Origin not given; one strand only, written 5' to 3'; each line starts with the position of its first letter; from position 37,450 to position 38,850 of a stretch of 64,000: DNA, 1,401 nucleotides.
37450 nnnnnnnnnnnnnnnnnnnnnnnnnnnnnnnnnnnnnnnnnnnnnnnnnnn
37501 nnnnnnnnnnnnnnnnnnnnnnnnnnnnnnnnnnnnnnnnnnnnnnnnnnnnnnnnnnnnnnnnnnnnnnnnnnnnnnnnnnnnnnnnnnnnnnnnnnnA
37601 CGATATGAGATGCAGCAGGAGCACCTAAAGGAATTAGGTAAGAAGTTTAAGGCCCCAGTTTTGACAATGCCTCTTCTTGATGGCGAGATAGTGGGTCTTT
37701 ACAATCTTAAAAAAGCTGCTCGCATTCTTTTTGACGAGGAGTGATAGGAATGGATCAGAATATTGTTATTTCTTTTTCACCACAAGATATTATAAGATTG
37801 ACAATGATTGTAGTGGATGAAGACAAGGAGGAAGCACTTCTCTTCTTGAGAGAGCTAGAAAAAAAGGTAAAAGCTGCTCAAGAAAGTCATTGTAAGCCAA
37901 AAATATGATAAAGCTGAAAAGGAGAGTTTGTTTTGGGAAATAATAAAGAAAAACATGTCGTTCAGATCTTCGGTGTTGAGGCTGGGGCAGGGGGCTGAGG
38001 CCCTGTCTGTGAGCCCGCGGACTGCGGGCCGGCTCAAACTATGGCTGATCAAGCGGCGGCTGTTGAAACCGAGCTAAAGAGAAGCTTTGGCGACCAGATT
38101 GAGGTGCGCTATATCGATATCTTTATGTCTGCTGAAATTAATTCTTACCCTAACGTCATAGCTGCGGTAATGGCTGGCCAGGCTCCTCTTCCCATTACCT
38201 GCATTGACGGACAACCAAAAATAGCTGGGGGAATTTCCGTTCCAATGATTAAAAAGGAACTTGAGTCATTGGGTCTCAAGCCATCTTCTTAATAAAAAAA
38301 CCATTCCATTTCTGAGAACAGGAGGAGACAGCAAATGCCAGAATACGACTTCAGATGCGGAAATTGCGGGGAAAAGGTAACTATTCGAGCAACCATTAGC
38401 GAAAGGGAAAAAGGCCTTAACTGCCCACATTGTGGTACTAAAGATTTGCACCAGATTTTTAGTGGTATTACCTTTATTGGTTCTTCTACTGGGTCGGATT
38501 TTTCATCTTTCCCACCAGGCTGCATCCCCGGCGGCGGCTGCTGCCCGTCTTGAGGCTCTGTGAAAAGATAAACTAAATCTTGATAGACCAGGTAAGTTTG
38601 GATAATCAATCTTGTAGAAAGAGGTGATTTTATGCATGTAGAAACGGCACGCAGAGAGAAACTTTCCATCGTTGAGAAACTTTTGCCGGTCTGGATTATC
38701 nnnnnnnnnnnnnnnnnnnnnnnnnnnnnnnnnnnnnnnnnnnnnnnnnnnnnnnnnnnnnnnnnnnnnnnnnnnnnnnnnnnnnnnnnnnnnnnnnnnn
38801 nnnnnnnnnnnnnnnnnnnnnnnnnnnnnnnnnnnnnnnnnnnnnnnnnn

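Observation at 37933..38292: Hidden selenoprotein: an ArsD-like chaperone with Sec in the arsenic-binding site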

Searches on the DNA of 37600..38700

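Call 87: search_rna_families(source=window, start=37600, end=38700, threshold=evalue, max_evalue=1)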
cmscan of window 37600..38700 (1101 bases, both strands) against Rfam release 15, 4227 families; matches with E-value up to 1: 1.
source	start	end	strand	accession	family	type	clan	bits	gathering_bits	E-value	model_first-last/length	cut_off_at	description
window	38294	38330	-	RF02278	Betaproteobacteria_toxic_sRNA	Gene; sRNA;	-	19.7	50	0.32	1-64/64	no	Betaproteobacteria toxic small RNA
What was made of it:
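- Tried and rejected: Rfam on 37600-38700 found nothing relevant (call 87).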

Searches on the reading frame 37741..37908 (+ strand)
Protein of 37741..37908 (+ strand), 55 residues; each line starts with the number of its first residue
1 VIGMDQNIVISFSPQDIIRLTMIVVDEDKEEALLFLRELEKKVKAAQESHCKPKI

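Call 5: search_protein_families(library=pfam, proteins=[window:37741-37908:+], max_evalue=0.1)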
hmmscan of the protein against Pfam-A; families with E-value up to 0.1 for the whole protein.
window:37741-37908:+ (55 aa): 0 families

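Call 9: search_protein_families(library=ncbifam, proteins=[window:37741-37908:+], max_evalue=0.1)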
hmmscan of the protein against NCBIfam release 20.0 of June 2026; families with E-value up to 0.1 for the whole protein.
window:37741-37908:+ (55 aa): 0 families

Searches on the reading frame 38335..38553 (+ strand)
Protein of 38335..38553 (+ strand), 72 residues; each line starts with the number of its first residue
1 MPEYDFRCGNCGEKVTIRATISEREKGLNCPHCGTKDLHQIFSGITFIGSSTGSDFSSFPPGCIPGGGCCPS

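Call 5: search_protein_families(library=pfam, proteins=[window:38335-38553:+], max_evalue=0.1)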
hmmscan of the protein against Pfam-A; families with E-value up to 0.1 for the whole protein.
window:38335-38553:+ (72 aa): 25 families
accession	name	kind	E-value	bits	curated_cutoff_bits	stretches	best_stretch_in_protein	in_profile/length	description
PF09723.15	Zn_ribbon_8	-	6.5e-11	42.5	34.4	1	1-41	1-40/41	Zinc ribbon domain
PF01155.25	HypA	-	0.0015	19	28.9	1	4-39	69-98/112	Hydrogenase/urease nickel incorporation, metallochaperone, hypA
PF24441.1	DUF7560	-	0.0016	18.5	27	1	1-35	1-35/44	Family of unknown function (DUF7560)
PF07754.17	HVO_2753_ZBP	-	0.0019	18.4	33.2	1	5-34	16-46/46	Small zinc finger protein HVO_2753-like, Zn-binding pocket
PF15777.11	Anti-TRAP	-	0.0021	18.4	32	1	2-43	7-46/59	Tryptophan RNA-binding attenuator protein inhibitory protein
PF23783.1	Zn_ribbon_TiaS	-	0.0023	18.1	27.3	0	24-41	16-33/41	TiaS C-terminal zinc ribbon domain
PF24463.1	DUF7577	-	0.0025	17.8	28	0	29-35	4-10/27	Domain of unknown function (DUF7577)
PF08271.17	Zn_Ribbon_TF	-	0.0037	17.2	29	0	4-19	18-33/43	TFIIB zinc-binding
PF14690.11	Zn_ribbon_ISL3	-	0.0043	17.9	25.5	0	30-38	5-13/47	zinc-finger of transposase IS204/IS1001/IS1096/IS1165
PF13248.11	Zn_ribbon_3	-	0.0045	16.8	27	0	29-36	18-25/26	zinc-ribbon domain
PF23458.2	DUF7130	-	0.0048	17.2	35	1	5-36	53-79/89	Domain of unknown function (DUF7130)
PF13005.12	zf-IS66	-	0.0096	16.8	27.3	0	29-41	3-14/46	zinc-finger binding domain of transposase IS66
PF14311.12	DUF4379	-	0.014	16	24.5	1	7-35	29-55/56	Probable Treble clef zinc finger domain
PF24444.1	DUF7563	-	0.018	15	27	0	7-16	3-12/39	Family of unknown function (DUF7563)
PF13717.11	Zn_ribbon_4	-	0.02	15.2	30.3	1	6-35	3-33/36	zinc-ribbon domain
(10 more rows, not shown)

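Call 9: search_protein_families(library=ncbifam, proteins=[window:38335-38553:+], max_evalue=0.1)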
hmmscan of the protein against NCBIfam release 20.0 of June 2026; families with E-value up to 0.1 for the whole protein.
window:38335-38553:+ (72 aa): 13 families
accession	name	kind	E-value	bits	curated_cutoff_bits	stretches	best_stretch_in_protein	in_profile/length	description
TIGR02605.1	CxxC_CxxC_SSSS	subfamily_domain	7.6e-14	51.5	31.3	1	1-50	1-51/52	FmdB family zinc ribbon protein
NF053663.1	RPWMISH_prot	domain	2.9e-07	31.2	120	1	1-42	1-41/115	RPWMISH domain-containing protein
NF001607.0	PRK00398.1-4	equivalog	0.00047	19.8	89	1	3-38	7-39/53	DNA-directed RNA polymerase subunit P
TIGR04104.1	cxxc_20_cxxc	subfamily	0.0023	18.2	45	1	7-37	2-35/93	TIGR04104 family putative zinc finger protein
NF011481.0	PRK14890.1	equivalog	0.0024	17.8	61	1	5-34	27-57/61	putative Zn-ribbon RNA-binding protein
NF001608.0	PRK00398.1-6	equivalog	0.0044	16.8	84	1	5-36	3-30/46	DNA-directed RNA polymerase subunit P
TIGR03655.1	anti_R_Lar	subfamily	0.007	16.7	39.6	1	29-39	3-13/55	Lar family restriction alleviation protein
NF001604.0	PRK00398.1-1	equivalog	0.024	14.2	103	1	6-36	4-32/48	DNA-directed RNA polymerase subunit P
NF047912.1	ECs_2282_CxxC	subfamily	0.025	14.5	37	0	28-40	3-15/60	ECs_2282 family putative zinc-binding protein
NF041664.1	RNAP_arch_Epp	equivalog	0.037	14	50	0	28-54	13-39/57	transcription elongation factor subunit Spt4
NF041197.2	CxxC_Se_CxxC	equivalog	0.053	13.7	40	0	6-23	19-36/53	dual CXXC motif small (seleno)protein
TIGR00613.1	reco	equivalog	0.067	12.6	48.7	1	7-39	149-179/239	DNA repair protein RecO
NF011482.0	PRK14892.1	equivalog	0.083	12.8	109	0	6-37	22-52/101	putative transcription elongation factor Elf1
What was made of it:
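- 38335..38553 (+): FmdB-type zinc-ribbon protein with the Cys-rich tail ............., syntenic partner of the selenoprotein gene. PF09723 and TIGR02605 (calls 5, 9).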
